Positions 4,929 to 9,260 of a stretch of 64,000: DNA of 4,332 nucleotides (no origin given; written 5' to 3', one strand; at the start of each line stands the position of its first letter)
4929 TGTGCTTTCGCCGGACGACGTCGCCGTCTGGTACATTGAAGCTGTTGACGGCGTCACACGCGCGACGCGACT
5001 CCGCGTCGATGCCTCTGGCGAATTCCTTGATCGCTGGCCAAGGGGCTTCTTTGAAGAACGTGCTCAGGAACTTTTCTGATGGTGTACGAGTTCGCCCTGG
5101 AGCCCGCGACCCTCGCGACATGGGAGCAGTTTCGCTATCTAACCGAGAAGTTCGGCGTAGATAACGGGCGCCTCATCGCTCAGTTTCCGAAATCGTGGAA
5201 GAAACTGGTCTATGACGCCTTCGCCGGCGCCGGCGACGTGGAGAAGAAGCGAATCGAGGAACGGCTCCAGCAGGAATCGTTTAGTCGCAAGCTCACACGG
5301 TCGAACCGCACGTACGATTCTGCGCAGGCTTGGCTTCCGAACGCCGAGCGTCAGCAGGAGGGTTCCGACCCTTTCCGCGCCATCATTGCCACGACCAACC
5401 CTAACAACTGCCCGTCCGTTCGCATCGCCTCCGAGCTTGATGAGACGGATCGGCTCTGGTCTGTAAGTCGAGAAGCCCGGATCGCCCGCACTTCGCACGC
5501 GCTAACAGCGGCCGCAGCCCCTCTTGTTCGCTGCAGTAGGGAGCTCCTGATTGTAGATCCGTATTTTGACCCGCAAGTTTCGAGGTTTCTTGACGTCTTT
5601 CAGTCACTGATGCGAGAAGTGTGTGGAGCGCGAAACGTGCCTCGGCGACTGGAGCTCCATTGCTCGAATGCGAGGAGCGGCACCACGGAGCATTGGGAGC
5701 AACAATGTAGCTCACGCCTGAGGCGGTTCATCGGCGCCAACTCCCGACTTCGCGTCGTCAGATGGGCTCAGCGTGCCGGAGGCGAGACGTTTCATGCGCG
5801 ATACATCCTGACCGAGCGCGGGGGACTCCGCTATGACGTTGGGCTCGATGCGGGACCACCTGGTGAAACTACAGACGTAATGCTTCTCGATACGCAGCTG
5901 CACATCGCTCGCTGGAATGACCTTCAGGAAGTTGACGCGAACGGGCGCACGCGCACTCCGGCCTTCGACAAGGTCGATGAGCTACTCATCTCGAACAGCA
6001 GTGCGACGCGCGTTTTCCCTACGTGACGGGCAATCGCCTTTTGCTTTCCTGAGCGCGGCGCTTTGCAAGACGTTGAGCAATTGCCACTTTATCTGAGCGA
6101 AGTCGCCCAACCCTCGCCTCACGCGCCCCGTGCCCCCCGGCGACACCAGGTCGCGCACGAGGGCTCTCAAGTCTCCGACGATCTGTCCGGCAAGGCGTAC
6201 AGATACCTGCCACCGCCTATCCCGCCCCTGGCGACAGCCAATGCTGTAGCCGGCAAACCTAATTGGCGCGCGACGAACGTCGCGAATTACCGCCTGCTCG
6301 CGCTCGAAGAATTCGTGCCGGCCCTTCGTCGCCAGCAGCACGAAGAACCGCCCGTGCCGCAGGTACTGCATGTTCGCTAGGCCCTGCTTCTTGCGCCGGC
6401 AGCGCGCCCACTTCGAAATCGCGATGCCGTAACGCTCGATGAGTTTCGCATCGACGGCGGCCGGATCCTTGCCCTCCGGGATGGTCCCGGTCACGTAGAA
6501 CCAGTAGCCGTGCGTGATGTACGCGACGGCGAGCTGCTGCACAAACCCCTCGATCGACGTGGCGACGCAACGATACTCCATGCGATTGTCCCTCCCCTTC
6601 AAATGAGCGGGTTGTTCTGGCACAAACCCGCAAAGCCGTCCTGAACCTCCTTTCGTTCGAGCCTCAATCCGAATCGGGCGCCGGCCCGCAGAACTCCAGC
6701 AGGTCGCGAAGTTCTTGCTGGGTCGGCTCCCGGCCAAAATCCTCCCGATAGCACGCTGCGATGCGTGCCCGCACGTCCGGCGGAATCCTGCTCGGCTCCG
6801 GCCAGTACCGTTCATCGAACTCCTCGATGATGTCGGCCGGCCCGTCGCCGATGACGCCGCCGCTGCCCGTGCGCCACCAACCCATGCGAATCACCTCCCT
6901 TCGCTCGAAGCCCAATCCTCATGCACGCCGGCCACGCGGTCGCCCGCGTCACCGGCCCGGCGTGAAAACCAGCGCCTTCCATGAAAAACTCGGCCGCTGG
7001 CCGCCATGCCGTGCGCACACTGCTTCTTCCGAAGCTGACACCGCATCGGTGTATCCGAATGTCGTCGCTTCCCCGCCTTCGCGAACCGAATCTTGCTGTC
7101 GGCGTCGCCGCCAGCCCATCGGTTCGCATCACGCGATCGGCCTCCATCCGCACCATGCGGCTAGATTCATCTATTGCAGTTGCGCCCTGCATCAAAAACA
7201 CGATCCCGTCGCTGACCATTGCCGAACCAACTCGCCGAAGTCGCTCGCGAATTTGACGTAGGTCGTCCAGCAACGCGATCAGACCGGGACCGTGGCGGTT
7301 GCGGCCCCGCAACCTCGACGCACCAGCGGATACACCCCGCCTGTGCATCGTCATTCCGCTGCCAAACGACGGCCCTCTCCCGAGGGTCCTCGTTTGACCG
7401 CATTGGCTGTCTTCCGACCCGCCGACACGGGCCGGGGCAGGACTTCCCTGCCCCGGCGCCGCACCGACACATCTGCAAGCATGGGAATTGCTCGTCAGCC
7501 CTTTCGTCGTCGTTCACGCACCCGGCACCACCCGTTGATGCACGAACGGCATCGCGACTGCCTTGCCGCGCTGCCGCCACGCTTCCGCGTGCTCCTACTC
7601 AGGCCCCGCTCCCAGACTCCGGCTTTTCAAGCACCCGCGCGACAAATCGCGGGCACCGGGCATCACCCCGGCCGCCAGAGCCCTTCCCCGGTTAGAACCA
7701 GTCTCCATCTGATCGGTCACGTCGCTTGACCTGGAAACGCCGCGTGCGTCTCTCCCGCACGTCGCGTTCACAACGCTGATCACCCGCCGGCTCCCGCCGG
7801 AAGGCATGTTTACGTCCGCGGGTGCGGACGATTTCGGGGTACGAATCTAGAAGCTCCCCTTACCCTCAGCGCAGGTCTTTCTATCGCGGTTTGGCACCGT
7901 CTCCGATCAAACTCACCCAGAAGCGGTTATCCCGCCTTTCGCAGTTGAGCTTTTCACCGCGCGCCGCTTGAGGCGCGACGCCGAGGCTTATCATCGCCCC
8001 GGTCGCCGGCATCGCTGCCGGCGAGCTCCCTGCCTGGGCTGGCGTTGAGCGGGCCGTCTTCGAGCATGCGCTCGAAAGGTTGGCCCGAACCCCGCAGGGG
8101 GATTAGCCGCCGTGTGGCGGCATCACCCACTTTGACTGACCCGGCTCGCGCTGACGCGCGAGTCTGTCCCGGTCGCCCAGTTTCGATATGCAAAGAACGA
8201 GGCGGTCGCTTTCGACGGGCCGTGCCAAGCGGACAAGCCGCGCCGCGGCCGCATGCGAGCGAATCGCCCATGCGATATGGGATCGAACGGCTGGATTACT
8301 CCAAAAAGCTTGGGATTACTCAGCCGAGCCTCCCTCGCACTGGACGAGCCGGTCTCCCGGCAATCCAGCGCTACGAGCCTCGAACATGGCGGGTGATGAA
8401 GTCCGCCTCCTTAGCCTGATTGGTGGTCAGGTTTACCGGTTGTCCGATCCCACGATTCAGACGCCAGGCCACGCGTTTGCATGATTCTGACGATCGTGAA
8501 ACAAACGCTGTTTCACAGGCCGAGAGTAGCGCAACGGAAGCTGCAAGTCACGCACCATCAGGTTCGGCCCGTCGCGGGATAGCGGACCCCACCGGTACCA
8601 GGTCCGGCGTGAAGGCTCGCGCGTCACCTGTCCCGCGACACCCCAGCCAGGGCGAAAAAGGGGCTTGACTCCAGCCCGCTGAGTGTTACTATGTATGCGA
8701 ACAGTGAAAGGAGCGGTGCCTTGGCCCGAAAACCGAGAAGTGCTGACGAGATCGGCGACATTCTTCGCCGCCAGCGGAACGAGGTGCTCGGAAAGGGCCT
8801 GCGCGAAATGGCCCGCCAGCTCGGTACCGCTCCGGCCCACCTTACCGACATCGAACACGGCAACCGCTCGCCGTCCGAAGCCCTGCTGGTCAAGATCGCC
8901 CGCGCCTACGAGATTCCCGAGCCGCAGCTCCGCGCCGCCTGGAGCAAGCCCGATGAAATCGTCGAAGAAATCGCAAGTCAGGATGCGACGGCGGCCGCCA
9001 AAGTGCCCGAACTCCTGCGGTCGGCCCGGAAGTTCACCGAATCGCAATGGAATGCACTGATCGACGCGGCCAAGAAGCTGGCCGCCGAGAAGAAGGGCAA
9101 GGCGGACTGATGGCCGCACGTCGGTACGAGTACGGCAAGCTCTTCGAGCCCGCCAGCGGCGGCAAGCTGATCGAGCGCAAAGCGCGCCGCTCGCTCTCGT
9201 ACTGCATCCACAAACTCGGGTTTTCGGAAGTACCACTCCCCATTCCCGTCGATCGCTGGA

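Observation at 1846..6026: Candidate three-gene defence operon immediately downstream of the pAgo: DUF2130-like nuclease, AAA_21/DUF3696 ATPase, unknown partner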

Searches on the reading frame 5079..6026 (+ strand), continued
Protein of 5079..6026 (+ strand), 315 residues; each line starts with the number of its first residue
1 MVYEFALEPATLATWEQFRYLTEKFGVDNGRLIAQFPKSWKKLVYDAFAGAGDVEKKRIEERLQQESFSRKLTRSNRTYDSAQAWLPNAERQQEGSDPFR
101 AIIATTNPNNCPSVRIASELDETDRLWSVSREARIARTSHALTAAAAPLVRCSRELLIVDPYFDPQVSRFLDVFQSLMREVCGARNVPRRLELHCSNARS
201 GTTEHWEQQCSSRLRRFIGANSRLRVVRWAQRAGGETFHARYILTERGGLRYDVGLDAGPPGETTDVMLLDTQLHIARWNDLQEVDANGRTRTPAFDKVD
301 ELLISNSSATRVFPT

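Call 56: search_protein_families(library=pfam, alignment_id=A4, max_evalue=0.001)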
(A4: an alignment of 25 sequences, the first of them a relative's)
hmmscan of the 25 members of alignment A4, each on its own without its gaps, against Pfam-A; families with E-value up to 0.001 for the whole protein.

A. member 1, L006:5478-6632:+ (384 aa): 0 families

B. families by the number of members that match (of 25 scanned): 49 families (the first 25 are shown)
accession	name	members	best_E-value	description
PF00580.27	UvrD-helicase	2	6.5e-64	UvrD/REP helicase N-terminal domain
PF13361.12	UvrD_C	2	1.5e-35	UvrD-like helicase C-terminal domain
PF02661.23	Fic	2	7.6e-21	Fic/DOC family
PF13175.12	AAA_15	2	1.5e-13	AAA ATPase domain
PF13304.12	AAA_21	2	3.2e-13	AAA domain, putative AbiEii toxin, Type IV TA system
PF13538.12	UvrD_C_2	2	1.9e-11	UvrD-like helicase C-terminal domain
PF20256.3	MoCoBD_2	1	4e-88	Molybdopterin cofactor-binding domain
PF02738.23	MoCoBD_1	1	9.2e-76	Molybdopterin cofactor-binding domain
PF01223.29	Endonuclease_NS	1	4.5e-56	DNA/RNA non-specific endonuclease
PF07693.20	KAP_NTPase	1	5e-56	KAP family P-loop domain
PF00586.29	AIRS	1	6.4e-55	AIR synthase related protein, N-terminal domain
PF02769.27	AIRS_C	1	9.3e-52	AIR synthase related protein, C-terminal domain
PF00069.31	Pkinase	1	1.6e-30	Protein kinase domain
PF01315.27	Ald_Xan_dh_C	1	6e-29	Aldehyde oxidase and xanthine dehydrogenase, a/b hammerhead domain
PF00474.23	SSF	1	2.1e-27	Sodium:solute symporter family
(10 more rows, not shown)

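Call 68: search_dna_similar(query=window:5079-6023:+, collection=plasmids, mode=protein, max_rows=15)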
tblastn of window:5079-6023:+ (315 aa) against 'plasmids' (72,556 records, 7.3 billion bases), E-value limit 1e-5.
Records with a match: 4; places in all: 4; records where one place covers at least 80% of the query: 4.
Best place of each record, by identity: <60% 4.
By first word of the organism name: Methylocella 2; Azotobacter 1; Deinococcus 1.
By predicted mobility (MOB-suite, as given by PLSDB): non-mobilizable 3; mobilizable 1.
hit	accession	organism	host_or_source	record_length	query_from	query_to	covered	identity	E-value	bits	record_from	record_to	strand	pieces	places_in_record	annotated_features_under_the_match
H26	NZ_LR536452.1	Methylocella tundrae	-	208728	1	303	96%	32.7%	6e-40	155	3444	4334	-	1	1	hypothetical protein | AAA family ATPase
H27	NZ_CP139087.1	Methylocella tundrae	Single cell,tundra wetland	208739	1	303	96%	32.7%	6e-40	155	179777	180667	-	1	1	hypothetical protein | AAA family ATPase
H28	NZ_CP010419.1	Azotobacter chroococcum NCIMB 8003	cell culture,soil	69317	5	299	94%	30.9%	5e-26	115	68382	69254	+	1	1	hypothetical protein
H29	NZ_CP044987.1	Deinococcus sp. AJ005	single cell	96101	1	281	89%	29.3%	3e-27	119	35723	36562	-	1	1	hypothetical protein | AAA family ATPase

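Call 72: get_annotated_region(hit=H26, flank=7000)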
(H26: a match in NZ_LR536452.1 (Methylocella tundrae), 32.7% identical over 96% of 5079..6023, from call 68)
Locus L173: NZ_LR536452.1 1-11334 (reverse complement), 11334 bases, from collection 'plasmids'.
description: Methylocella tundrae isolate MTUNDRAET4 annotated genome plasmid 3
organism: Methylocella tundrae (NCBI taxid 227605)
taxonomy: Bacteria; Pseudomonadota; Alphaproteobacteria; Hyphomicrobiales; Beijerinckiaceae; Methylocella; Methylocella tundrae
host: -; source: -; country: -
typing (MOB-suite, as given by PLSDB): non-mobilizable
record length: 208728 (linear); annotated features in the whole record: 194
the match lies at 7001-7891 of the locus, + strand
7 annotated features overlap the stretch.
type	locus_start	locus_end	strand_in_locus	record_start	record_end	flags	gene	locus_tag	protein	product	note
CDS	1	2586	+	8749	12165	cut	-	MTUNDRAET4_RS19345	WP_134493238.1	DEAD/DEAH box helicase family protein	-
CDS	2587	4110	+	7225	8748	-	-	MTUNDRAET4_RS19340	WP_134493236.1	class I SAM-dependent DNA methyltransferase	-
CDS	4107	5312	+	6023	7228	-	-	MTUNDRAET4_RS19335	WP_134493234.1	restriction endonuclease subunit S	GO:0006304 - DNA modification [Evidence IEA]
CDS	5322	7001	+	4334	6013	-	-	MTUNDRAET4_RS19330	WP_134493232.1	AAA family ATPase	-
CDS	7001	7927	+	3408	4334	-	-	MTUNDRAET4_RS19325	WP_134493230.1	hypothetical protein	-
CDS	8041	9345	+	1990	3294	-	-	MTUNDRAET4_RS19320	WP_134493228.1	SIR2 family protein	-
CDS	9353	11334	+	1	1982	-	-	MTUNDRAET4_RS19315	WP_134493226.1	DUF87 domain-containing protein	-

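Call 74: find_homologous_proteins(query=A1, max_evalue=0.001)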
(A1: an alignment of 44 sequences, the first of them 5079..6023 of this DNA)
Query A1 (44 sequences) (315 aa, profile of the alignment): 287 proteins with E <= 0.001 among 8000 candidates; the best 120 are listed.
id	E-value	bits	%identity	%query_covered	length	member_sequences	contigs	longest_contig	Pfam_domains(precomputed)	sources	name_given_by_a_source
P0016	2.2e-125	436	42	100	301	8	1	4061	-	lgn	-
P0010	3.9e-125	435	41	100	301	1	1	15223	-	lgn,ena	-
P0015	4.9e-125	435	45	97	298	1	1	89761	-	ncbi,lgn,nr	ncbi:MAG: hypothetical protein EPO20_08000 [Betaproteobacteria bacterium]|nr:MAG: hypothetical prote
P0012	1.3e-124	433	42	98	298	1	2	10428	-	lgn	-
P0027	3.3e-124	432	42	97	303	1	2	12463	-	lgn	-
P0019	4.3e-124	432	41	98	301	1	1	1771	-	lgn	-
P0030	2.0e-122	426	39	97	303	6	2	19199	-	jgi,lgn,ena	-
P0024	9.4e-122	424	40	100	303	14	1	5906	-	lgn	-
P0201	1.4e-121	424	41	100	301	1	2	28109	-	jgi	jgi:hypothetical protein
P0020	3.4e-121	422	42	100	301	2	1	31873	-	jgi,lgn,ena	-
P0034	8.4e-121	421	40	97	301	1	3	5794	-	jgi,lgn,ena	-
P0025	9.3e-121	421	40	98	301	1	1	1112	-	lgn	-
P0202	1.0e-120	421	41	100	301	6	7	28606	-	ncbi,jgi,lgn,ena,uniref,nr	ncbi:hypothetical protein [Accumulibacter sp.]|uniref:hypothetical protein n=1 Tax=Accumulibacter sp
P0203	2.3e-120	420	42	100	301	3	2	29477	-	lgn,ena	-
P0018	2.8e-120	419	43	98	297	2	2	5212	-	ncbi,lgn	-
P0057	1.7e-99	351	34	89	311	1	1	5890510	-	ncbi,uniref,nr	ncbi:hypothetical protein [Thiocapsa rosea]|uniref:Uncharacterized protein n=1 Tax=Thiocapsa rosea T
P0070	2.8e-97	344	32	96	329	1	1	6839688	-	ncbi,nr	ncbi:MAG: hypothetical protein JSW39_16015 [Desulfobacterales bacterium]|nr:MAG: hypothetical protei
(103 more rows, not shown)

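Call 78: search_solved_structures(query=A1, max_evalue=10, show_alignments=2)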
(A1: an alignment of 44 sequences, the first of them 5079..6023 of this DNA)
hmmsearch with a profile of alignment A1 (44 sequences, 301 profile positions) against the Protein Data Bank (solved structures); distinct sequences matched with E-value up to 10: 9.
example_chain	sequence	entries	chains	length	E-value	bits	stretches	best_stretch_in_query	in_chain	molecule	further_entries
1rkt_A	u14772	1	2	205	0.1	15.1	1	159-260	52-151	protein yfiR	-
3vz3_A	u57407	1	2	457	0.11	15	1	47-116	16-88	Succinate-semialdehyde dehydrogenase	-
4it9_A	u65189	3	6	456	0.11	15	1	47-116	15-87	Succinate-semialdehyde dehydrogenase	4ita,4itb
3vz1_A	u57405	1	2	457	0.11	15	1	47-116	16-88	Succinate-semialdehyde dehydrogenase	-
3vz2_A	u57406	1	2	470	0.11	15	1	47-116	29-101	Succinate-semialdehyde dehydrogenase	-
2olc_A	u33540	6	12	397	0.13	14.8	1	146-190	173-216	Methylthioribose kinase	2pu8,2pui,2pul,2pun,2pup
11mq_A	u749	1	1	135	0.42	13.1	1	113-179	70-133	NovoTag657-holo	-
9pvl_A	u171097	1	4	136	0.43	13.1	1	113-179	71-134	JF657-bp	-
9v1k_st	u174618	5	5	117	0.97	11.9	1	128-221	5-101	40S ribosomal protein S17, putative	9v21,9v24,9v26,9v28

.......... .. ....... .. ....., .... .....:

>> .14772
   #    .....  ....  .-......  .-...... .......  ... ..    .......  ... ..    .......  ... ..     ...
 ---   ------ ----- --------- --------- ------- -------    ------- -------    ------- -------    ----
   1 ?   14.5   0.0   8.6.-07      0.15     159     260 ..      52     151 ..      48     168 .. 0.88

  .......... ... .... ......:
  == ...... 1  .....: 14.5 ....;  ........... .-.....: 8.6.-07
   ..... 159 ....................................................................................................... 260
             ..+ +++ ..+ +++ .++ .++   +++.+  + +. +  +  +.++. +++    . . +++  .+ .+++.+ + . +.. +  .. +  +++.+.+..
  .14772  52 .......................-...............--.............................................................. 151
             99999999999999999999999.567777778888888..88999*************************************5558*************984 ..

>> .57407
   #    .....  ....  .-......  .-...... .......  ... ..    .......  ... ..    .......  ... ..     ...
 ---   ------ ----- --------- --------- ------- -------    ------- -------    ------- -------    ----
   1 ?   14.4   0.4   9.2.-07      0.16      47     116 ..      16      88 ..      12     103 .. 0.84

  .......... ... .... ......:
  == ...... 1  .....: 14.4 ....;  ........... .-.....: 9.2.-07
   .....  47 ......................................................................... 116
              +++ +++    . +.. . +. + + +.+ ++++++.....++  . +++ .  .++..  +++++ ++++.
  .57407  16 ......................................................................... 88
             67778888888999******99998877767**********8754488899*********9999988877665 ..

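Call 80: search_protein_families(library=padloc, proteins=[L029:9916-11724:+, L008:5661-7172:+], max_evalue=0.001)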
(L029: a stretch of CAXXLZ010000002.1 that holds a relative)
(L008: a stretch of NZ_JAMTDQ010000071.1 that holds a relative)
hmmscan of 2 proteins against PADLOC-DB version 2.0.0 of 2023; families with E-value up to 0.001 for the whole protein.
L029:9916-11724:+ (602 aa): 36 families (the best 25 are shown)
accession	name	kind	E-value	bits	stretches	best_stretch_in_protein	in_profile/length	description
PDLC02688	Orf5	-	8.1e-126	418.8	1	15-567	1-553/554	Orf5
PDLC04157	HEC-06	-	1.4e-83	279.4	1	6-597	4-556/558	-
PDLC04155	HEC-06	-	5.2e-78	260.9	1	8-598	4-560/562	-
PDLC04154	HEC-06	-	2.3e-75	252.4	1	9-598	7-566/569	-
PDLC02700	Orf5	-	3e-64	215.7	1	20-596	7-555/555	Orf5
PDLC02687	Orf5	-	1.3e-62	210.3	1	15-554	7-535/543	Orf5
PDLC02693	Orf5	-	6e-49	165.4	1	23-596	8-542/543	Orf5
PDLC02695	Orf5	-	4.2e-48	162.1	1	9-557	3-581/601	Orf5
PDLC02691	Orf5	-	6.3e-45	151.8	1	17-596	11-579/579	Orf5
PDLC02701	Orf5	-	1.3e-41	140.7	1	23-562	19-579/596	Orf5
PDLC02686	Orf5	-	1.7e-33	114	2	22-258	18-256/566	Orf5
PDLC02692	Orf5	-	3.4e-30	103.3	1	22-560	6-539/558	Orf5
PDLC02690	Orf5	-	5.5e-28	96.1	1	22-283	8-257/531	Orf5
PDLC02694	Orf5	-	6.8e-24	82.5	1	21-245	15-250/574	Orf5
PDLC02698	Orf5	-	1.4e-23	81.5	2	191-551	199-545/573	Orf5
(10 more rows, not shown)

L008:5661-7172:+ (503 aa): 4 families
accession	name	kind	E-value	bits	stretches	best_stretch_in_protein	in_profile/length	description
PDLC01995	RtcR_PspF2--CARF_AAA_HTH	-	2.1e-198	658.3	1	4-498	2-480/481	-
PDLC01994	RtcR_PspF1--CARF_AAA_HTH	-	2.1e-72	242.7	1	4-494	4-466/468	-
PDLC01993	RtcR--CARF_AAA_HTH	-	4e-62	208.3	1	64-425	67-434/523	-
PDLC01882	CARF4--CARF_PDDEXK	-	1.2e-13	48.4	2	62-132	101-175/569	-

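Call 88: search_dna_similar(query=window:5079-6023:+, collection=phages, mode=protein, max_rows=10)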
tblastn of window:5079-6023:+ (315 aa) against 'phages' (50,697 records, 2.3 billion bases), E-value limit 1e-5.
No match.

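Call 90: search_protein_representatives(alignment_id=A1)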
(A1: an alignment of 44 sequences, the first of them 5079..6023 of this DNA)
Query: 44 sequences, 301 profile positions. Proteins with E-value up to 0.001 (for the whole library): 3174; up to 1e-10: 2552; up to 1e-30: 1307. The best 150 are listed.
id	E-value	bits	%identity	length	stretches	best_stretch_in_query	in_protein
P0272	3.7e-112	390.9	-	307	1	1-299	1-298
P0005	2.1e-111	388.4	-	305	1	1-295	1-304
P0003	4.4e-106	371.0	-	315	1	1-299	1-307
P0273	5.1e-104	364.2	-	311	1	1-300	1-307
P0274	1.2e-103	363.0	-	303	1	1-299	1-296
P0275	2.6e-103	361.9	-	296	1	1-298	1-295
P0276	5.6e-102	357.5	-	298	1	1-296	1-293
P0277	1.7e-101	355.9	-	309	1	1-298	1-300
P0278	1.7e-101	355.9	-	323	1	1-294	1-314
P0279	3.7e-100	351.6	-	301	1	1-299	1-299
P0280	5.0e-100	351.1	-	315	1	1-298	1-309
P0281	5.1e-100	351.1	-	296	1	1-298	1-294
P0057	5.5e-100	351.0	-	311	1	1-299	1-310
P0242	2.8e-99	348.7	-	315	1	1-300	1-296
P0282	6.9e-99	347.4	-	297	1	1-299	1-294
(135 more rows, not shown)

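Call 102: search_protein_families(library=pfam, proteins=[window:5079-6023:+, L039:5939-6919:+], max_evalue=10)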
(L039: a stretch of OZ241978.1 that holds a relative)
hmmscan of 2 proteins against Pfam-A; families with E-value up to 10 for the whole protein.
window:5079-6023:+ (315 aa): 0 families

L039:5939-6919:+ (326 aa): 0 families

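Call 104: fold_search(model_id=the predicted structure, library=pdb)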
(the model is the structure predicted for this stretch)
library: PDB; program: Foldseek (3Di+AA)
matches with E <= 10: 539; with E <= 0.001: 1
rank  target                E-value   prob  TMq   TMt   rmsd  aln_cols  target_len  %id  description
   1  7clg_B                9.6e-04  0.99  0.27  0.12  14.0       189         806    9  Crystal structure of the ATP-dependent restriction endonuclease SauUSI (released 2021-01-20)
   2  5bpi_C                1.4e-03  1.00  0.28  0.33   5.8       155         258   11  Structure of TrmBL2, an archaeal chromatin protein, shows a novel mode of DNA binding. (released 2015-09-02)
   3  1v0s                  2.0e-03  0.99  0.32  0.22   9.6       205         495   10  Uninhibited form of Phospholipase D from Streptomyces sp. strain PMF (released 2004-06-03)
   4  8v07_A                2.5e-03  1.00  0.30  0.24   7.3       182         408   13  Crystal structure of mouse PLD3 co-crystallized with 5'Pi-ssDNA for 30 days (released 2024-03-13)
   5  5box_A                2.5e-03  0.99  0.26  0.30   6.4       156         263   12  Structure of TrmBL2, an archaeal chromatin protein, shows a novel mode of DNA binding. (released 2015-09-02)
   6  5bpd_D                3.0e-03  0.99  0.26  0.30   6.8       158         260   11  Structure of TrmBL2, an archaeal chromatin protein, shows a novel mode of DNA binding. (released 2015-09-02)
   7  8yr5_H                3.4e-03  1.00  0.35  0.27   5.0       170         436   10  Crystal structure of E. coli phosphatidylserine synthase in apo state (released 2024-11-20)
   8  5bpd_C                3.4e-03  0.99  0.27  0.31   6.3       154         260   10  Structure of TrmBL2, an archaeal chromatin protein, shows a novel mode of DNA binding. (released 2015-09-02)
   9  5bpi_D                3.6e-03  0.99  0.26  0.31   6.7       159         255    9  Structure of TrmBL2, an archaeal chromatin protein, shows a novel mode of DNA binding. (released 2015-09-02)
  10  8yr5_C                3.8e-03  1.00  0.35  0.26   4.8       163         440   10  Crystal structure of E. coli phosphatidylserine synthase in apo state (released 2024-11-20)
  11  9s0z_B                3.8e-03  0.47  0.22  0.12  15.9       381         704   11  Cryo-EM structure of the endogeneous MIWI in complex with pachytene piRNA at 3A (released 2026-01-21)
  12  5bpd_B                4.1e-03  0.98  0.26  0.30   7.7       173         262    9  Structure of TrmBL2, an archaeal chromatin protein, shows a novel mode of DNA binding. (released 2015-09-02)
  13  9vbh_A                4.9e-03  0.96  0.27  0.21   7.7       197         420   12  Cryo-EM structure of human PLD3 bound to ssDNA (poly(T)) (released 2025-12-24)
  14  8yr5_G                5.8e-03  1.00  0.36  0.27   4.6       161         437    9  Crystal structure of E. coli phosphatidylserine synthase in apo state (released 2024-11-20)
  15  8yr5_J                6.2e-03  1.00  0.35  0.27   5.2       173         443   10  Crystal structure of E. coli phosphatidylserine synthase in apo state (released 2024-11-20)
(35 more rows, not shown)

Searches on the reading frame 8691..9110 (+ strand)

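Call 3: search_protein_families(library=pfam, proteins=[window:8691-9110:+], max_evalue=0.01)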
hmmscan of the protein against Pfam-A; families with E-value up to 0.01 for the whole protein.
window:8691-9110:+ (139 aa): 4 families
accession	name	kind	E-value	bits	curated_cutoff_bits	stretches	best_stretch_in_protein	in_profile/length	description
PF13560.12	HTH_31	-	8.8e-09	36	27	1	21-82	2-63/64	Helix-turn-helix domain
PF01381.28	HTH_3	-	1.4e-07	31.9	23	1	37-77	12-52/55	Helix-turn-helix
PF12844.13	HTH_19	-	1.6e-05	25.1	30.2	1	33-77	11-55/64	Helix-turn-helix domain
PF24881.1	DUF7739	-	0.0014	19.6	27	0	6-47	42-84/98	Domain of unknown function (DUF7739)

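Call 4: search_protein_families(library=padloc, proteins=[window:8691-9110:+], max_evalue=0.01)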
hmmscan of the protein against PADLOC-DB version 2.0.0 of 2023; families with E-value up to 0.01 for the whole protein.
window:8691-9110:+ (139 aa): 7 families
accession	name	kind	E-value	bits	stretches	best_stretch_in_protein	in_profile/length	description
PDLC02926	HTH_VI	-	8e-09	33.7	1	21-105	2-84/92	-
PDLC04142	capH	-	0.00023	20.2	1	26-104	12-79/103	capH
PDLC03955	RmrA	-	0.00029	18.2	1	38-84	37-83/371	-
PDLC03953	RmrA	-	0.0011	16.2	1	25-79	10-63/373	-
PDLC03949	RmrA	-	0.0022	14.9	1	36-82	17-63/363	-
PDLC03946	RmrA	-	0.0069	13.1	1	25-79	9-60/357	-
PDLC03947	RmrA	-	0.0083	13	1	21-77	12-67/383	-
